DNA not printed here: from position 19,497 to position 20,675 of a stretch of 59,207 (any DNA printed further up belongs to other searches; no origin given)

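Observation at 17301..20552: Coupled HprK-like kinase / S24-S26 peptidase / PqqD / ABC-exporter operon with no visible substrate: RiPP-like logic without a known core enzyme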

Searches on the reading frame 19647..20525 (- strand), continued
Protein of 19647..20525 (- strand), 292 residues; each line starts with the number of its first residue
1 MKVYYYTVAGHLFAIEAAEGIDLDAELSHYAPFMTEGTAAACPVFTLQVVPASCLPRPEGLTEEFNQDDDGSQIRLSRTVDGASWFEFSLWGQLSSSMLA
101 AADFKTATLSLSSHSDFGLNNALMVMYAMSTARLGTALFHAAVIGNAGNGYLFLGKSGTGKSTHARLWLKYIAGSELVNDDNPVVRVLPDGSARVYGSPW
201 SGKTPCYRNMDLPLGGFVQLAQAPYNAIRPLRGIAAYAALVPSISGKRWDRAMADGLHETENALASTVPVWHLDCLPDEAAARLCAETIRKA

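Call 63: find_encoding_contigs(protein=P0446, flank=8000, max_places=1)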
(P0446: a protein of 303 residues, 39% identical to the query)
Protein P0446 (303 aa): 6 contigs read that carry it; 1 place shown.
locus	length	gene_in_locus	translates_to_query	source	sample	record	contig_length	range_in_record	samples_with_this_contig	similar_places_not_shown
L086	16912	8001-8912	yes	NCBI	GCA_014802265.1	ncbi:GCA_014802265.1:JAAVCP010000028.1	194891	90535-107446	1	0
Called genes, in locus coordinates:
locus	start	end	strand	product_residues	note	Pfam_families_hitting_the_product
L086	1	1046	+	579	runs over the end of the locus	PF17874:TPR_MalT (weak), PF13424:TPR_12 (weak), PF12833:HTH_18, PF00165:HTH_AraC (weak)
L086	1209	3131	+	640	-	-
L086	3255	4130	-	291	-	PF01545:Cation_efflux, PF16916:ZT_dimer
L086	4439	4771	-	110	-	-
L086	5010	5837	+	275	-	PF12833:HTH_18, PF00165:HTH_AraC (weak)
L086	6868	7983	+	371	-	-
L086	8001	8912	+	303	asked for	PF27840:ScmC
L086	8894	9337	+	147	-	PF00717:Peptidase_S24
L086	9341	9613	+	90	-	PF05402:PqqD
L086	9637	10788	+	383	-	PF14907:NTP_transf_5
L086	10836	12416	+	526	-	PF00664:ABC_membrane, PF00005:ABC_tran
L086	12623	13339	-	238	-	PF12183:NotI (weak)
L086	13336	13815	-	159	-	PF01555:N6_N4_Mtase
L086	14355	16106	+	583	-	PF13424:TPR_12 (faint), PF12833:HTH_18, PF00165:HTH_AraC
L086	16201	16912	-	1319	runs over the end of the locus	PF13620:CarboxypepD_reg, PF13715:CarbopepD_reg_2, PF17210:SdrD_B (faint), PF22904:NOMO1-like_2nd (faint), PF13620:CarboxypepD_reg (weak)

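Call 64: find_encoding_contigs(protein=P0501, flank=8000, max_places=1)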
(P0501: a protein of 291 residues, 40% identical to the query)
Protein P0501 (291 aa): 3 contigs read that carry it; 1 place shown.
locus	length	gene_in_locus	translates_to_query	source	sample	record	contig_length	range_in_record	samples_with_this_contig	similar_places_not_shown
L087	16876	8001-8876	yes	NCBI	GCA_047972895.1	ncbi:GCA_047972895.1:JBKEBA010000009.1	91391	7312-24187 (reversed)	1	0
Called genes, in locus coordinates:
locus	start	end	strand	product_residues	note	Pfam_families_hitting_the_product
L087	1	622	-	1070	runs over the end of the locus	PF13620:CarboxypepD_reg, PF13715:CarbopepD_reg_2, PF07715:Plug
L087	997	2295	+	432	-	PF26410:GH5_mannosidase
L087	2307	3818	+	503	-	PF12708:Pect-lyase_RHGA_epim, PF00295:Glyco_hydro_28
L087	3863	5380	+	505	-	PF12708:Pect-lyase_RHGA_epim, PF00295:Glyco_hydro_28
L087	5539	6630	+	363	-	PF12833:HTH_18, PF00165:HTH_AraC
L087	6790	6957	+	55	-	-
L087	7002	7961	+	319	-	-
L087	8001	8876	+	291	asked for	PF27840:ScmC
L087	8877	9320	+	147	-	PF00717:Peptidase_S24 (weak)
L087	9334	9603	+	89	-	PF05402:PqqD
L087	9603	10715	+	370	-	PF14907:NTP_transf_5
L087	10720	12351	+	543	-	PF00664:ABC_membrane, PF00005:ABC_tran, PF02463:SMC_N (faint), PF13304:AAA_21 (faint)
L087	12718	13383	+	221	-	-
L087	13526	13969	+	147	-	PF01381:HTH_3, PF21956:DUF6922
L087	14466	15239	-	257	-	-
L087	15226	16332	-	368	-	-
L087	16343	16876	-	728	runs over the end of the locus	PF02518:HATPase_c (weak), PF13589:HATPase_c_3, PF02518:HATPase_c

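Call 65: find_encoding_contigs(protein=P0423, flank=8000, max_places=1)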
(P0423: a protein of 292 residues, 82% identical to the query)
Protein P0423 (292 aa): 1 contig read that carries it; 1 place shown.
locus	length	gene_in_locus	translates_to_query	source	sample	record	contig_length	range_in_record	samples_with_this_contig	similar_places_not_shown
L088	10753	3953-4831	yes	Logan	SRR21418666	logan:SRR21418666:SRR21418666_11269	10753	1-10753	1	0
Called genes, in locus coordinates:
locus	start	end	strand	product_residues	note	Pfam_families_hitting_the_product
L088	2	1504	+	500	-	?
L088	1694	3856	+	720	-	PF10459:Peptidase_S46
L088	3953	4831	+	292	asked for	PF27840:ScmC (faint)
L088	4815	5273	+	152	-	-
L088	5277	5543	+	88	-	PF05402:PqqD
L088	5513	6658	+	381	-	PF14907:NTP_transf_5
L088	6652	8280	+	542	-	PF00664:ABC_membrane, PF02463:SMC_N (weak), PF13304:AAA_21 (faint), PF00005:ABC_tran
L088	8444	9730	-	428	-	PF00579:tRNA-synt_1b, PF22421:SYY_C-terminal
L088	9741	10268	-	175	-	PF02674:Colicin_V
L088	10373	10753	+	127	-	?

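Call 69: find_encoding_contigs(protein=P0517, flank=7000, max_places=1)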
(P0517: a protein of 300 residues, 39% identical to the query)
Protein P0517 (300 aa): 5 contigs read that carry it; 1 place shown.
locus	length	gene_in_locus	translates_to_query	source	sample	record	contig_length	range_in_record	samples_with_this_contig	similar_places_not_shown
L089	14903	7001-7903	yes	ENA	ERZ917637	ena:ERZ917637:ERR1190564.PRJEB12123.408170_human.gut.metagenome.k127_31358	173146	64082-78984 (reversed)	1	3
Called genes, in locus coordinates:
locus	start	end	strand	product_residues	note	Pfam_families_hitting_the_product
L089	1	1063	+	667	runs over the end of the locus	PF01642:MM_CoA_mutase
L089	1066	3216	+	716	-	PF01642:MM_CoA_mutase, PF02310:B12-binding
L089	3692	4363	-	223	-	-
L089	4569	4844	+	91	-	-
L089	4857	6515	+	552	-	PF00664:ABC_membrane, PF02463:SMC_N (faint), PF00005:ABC_tran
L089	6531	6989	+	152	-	-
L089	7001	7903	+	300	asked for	PF27840:ScmC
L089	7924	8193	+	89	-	PF05402:PqqD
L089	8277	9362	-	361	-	PF14730:DUF4468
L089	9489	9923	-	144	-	PF02502:LacAB_rpiB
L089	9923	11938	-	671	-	PF00456:Transketolase_N, PF02779:Transket_pyr, PF02780:Transketolase_C (weak), PF22613:Transketolase_C_1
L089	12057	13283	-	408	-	PF01842:ACT (faint), PF13740:ACT_6, PF21086:ACT_PSP_2 (weak), PF00702:Hydrolase, PF12710:HAD, PF08282:Hydrolase_3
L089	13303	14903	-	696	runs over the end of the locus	PF01120:Alpha_L_fucos, PF14871:GHL6 (faint)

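Call 70: find_encoding_contigs(protein=P0511, flank=7000, max_places=1)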
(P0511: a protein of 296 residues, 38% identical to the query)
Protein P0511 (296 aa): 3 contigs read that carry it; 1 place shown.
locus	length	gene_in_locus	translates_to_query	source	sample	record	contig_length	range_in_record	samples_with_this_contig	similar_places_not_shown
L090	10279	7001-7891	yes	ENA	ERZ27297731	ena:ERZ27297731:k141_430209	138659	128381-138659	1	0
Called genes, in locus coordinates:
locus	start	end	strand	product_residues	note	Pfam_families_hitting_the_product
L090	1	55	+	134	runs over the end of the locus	-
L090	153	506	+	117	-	-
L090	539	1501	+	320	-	PF13274:SocA_Panacea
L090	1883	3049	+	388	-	PF00155:Aminotran_1_2, PF00266:Aminotran_5, PF01041:DegT_DnrJ_EryC1, PF01053:Cys_Met_Meta_PP (weak)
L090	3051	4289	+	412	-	PF01210:NAD_Gly3P_dh_N (weak), PF03721:UDPG_MGDP_dh_N, PF00984:UDPG_MGDP_dh, PF03720:UDPG_MGDP_dh_C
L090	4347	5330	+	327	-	PF00483:NTP_transferase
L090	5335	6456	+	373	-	PF14907:NTP_transf_5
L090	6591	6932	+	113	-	-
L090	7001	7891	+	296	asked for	PF27840:ScmC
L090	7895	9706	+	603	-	PF00664:ABC_membrane, PF02463:SMC_N (faint), PF00005:ABC_tran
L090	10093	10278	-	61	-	?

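Call 71: find_encoding_contigs(protein=P0434, flank=7000, max_places=1)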
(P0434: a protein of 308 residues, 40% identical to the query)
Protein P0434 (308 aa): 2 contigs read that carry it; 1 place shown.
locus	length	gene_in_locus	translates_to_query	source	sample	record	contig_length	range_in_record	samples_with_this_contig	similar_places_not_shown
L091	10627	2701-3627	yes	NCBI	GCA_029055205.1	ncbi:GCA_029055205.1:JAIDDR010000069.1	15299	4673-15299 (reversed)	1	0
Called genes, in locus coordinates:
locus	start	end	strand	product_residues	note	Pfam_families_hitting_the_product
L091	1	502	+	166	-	?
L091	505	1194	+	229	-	PF12833:HTH_18, PF00165:HTH_AraC (weak)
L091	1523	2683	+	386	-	-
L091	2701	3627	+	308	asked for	PF27840:ScmC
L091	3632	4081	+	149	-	PF00717:Peptidase_S24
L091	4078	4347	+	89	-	PF05402:PqqD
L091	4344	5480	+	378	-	PF14907:NTP_transf_5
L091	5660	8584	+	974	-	-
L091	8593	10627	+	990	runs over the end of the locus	-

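Call 89: search_protein_families(library=pfam, proteins=[L086:6868-7983:+, L087:7002-7961:+], max_evalue=1)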
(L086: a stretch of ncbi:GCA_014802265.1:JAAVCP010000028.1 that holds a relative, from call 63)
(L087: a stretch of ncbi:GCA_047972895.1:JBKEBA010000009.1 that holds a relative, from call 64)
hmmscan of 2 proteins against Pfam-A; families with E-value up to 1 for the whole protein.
L086:6868-7983:+ (371 aa): 1 family
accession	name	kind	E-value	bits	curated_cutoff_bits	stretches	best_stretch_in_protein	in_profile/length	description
PF13180.12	PDZ_2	-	0.00099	19.8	27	1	145-190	3-47/80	PDZ domain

L087:7002-7961:+ (319 aa): 1 family
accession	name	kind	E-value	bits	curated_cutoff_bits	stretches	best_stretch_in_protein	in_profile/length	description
PF11281.13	DUF3083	-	0.045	13.8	27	1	284-314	112-142/314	Protein of unknown function (DUF3083)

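Call 115: search_protein_families(library=pfam, proteins=[L052:16734-19778:-], max_evalue=1)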
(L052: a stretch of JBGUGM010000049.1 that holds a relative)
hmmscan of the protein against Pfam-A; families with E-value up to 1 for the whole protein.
L052:16734-19778:- (1014 aa): 2 families
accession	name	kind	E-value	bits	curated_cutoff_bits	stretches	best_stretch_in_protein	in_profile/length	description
PF18676.6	MBG_2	-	2.1e-07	31.9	25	2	463-553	1-70/72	MBG domain (YGX type)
PF04234.18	CopC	-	0.015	16.7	23.3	1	198-274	5-83/92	CopC domain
